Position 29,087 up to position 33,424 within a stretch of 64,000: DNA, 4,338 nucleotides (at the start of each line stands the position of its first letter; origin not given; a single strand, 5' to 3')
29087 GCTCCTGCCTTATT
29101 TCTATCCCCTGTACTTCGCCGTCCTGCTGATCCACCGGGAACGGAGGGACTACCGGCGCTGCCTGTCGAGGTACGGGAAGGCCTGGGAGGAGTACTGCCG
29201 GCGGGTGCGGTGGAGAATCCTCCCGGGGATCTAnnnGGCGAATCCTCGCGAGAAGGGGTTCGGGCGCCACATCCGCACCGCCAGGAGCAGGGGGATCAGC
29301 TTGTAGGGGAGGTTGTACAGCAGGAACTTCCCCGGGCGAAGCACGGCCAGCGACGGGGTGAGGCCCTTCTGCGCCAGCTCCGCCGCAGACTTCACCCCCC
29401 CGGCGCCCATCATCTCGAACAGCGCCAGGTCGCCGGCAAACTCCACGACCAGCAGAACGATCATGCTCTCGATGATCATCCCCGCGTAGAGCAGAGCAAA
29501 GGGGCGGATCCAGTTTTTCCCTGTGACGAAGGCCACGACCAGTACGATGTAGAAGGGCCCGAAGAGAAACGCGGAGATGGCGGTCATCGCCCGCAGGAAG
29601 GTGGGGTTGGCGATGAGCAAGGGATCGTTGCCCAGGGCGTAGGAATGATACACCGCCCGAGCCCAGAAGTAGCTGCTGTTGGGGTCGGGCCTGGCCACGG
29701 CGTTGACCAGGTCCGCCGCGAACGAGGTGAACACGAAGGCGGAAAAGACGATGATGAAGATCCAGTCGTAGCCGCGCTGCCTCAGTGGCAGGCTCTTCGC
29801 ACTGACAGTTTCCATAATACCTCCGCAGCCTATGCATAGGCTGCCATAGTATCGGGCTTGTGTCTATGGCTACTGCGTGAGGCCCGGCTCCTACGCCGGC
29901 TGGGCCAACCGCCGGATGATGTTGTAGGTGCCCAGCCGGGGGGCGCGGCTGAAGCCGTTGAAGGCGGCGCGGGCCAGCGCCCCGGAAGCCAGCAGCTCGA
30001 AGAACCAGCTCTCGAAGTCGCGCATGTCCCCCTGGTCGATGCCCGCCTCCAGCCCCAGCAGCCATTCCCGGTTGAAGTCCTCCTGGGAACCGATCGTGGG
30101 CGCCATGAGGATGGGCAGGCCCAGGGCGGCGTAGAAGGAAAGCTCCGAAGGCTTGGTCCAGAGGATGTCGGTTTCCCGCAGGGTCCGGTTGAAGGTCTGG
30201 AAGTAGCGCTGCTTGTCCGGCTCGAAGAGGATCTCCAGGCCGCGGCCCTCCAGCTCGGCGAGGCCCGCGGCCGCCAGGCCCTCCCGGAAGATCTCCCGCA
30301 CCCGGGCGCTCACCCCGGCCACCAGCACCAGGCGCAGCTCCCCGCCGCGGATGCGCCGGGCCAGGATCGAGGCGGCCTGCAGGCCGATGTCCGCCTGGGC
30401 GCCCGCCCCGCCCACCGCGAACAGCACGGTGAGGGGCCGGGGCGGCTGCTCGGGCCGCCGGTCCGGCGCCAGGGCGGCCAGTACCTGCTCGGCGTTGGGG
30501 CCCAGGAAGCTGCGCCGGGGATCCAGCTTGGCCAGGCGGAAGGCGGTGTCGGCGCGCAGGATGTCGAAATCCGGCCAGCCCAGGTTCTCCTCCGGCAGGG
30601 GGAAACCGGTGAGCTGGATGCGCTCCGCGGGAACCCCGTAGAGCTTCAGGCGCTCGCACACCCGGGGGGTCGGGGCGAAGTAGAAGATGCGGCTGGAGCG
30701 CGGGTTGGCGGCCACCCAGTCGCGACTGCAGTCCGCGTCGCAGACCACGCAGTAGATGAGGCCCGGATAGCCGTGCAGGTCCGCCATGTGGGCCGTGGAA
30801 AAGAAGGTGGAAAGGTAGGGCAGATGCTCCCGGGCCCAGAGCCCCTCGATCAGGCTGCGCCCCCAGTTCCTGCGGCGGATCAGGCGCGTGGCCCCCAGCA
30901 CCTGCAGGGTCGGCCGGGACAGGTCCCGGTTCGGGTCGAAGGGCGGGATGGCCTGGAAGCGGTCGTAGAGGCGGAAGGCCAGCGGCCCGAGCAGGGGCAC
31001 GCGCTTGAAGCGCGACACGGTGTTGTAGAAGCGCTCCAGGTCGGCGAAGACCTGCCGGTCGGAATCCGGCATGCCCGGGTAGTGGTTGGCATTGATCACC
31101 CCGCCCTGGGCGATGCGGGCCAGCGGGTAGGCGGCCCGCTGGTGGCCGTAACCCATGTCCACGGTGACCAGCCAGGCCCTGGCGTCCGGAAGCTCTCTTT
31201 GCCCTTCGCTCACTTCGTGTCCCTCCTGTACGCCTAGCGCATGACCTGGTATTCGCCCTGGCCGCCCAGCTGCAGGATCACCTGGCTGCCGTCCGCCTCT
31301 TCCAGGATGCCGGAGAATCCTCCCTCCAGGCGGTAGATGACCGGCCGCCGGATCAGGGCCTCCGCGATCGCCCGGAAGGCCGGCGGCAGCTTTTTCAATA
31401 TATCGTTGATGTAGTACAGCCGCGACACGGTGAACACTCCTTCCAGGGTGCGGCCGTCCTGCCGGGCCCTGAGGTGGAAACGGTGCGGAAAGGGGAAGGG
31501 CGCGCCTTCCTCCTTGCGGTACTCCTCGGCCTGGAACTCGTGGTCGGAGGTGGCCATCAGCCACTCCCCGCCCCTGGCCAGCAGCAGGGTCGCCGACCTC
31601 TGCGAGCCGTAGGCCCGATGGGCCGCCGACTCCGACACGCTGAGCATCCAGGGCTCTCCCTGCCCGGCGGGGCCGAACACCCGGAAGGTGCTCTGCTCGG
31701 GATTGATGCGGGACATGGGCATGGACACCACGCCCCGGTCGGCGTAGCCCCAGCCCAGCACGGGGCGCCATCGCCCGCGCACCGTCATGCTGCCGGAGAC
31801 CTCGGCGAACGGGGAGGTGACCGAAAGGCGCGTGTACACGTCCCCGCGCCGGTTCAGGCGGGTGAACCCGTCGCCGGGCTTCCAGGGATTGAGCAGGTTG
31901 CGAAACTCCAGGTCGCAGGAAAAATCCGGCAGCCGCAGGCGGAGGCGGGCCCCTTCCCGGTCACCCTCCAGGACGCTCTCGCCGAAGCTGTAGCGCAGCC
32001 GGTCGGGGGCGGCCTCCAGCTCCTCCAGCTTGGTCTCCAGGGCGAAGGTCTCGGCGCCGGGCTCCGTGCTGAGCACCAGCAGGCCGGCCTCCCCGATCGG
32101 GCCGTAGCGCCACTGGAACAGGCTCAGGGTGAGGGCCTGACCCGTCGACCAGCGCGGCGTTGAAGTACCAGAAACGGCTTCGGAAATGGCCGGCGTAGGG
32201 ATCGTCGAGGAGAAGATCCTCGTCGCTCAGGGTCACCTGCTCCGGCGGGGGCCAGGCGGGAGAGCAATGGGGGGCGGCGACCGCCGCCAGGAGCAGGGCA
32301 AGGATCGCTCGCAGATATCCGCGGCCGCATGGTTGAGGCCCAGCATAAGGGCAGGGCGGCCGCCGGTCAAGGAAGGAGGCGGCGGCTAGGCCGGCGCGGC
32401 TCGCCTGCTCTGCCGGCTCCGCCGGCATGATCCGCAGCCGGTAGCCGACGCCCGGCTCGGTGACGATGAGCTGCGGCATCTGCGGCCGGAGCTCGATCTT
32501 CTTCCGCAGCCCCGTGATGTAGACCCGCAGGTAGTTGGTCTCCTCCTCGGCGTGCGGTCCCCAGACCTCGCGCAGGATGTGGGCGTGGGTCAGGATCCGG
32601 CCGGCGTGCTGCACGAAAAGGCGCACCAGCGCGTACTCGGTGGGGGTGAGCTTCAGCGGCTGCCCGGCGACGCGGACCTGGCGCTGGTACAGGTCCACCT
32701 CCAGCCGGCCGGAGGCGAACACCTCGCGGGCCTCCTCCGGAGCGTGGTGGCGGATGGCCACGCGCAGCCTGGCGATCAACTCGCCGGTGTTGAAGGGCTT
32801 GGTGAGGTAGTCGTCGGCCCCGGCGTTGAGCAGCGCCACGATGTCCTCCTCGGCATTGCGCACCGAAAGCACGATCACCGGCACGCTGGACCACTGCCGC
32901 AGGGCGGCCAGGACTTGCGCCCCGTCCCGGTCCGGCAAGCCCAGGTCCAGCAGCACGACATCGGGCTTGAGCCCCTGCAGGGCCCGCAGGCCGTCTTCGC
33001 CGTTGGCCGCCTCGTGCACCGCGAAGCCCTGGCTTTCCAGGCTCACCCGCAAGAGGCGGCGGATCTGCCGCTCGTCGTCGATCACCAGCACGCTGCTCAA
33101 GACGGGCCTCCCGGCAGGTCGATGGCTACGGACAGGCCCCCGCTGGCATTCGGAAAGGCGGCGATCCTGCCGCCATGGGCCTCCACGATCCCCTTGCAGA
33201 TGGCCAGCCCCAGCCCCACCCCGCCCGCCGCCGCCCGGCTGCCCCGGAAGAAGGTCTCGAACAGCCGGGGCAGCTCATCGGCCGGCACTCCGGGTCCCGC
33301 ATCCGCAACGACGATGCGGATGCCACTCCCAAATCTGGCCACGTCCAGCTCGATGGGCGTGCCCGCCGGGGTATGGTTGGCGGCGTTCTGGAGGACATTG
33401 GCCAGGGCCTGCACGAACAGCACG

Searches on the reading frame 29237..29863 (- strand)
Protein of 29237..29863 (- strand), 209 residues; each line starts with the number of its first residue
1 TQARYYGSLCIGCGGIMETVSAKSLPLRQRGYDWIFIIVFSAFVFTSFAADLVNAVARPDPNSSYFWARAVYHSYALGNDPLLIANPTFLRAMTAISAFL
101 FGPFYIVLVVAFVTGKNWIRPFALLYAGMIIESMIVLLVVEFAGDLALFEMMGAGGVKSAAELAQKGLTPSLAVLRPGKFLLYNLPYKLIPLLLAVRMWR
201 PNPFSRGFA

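Call 58: search_protein_families(library=pfam, max_evalue=0.0001, proteins=[window:29237-29863:-])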
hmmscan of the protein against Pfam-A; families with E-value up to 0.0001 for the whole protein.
window:29237-29863:- (209 aa): 1 family
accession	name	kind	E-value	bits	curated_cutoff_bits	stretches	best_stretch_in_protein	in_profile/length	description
PF05241.17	EBP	-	5.5e-14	52.9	25.7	1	72-198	9-113/113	EXPERA (EXPanded EBP superfamily)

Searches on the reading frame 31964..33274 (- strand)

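Call 91: search_protein_families(library=pfam, max_evalue=0.0001, proteins=[window:31964-33274:-])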
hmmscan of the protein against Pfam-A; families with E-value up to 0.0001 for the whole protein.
window:31964-33274:- (437 aa): 2 families
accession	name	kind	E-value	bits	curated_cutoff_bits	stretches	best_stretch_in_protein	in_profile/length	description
PF00072.30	Response_reg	-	1e-30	106.6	30.2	1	62-170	1-110/111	Response regulator receiver domain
PF00486.34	Trans_reg_C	-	5.2e-23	81.3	26.2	1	204-280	1-77/77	Transcriptional regulatory protein, C terminal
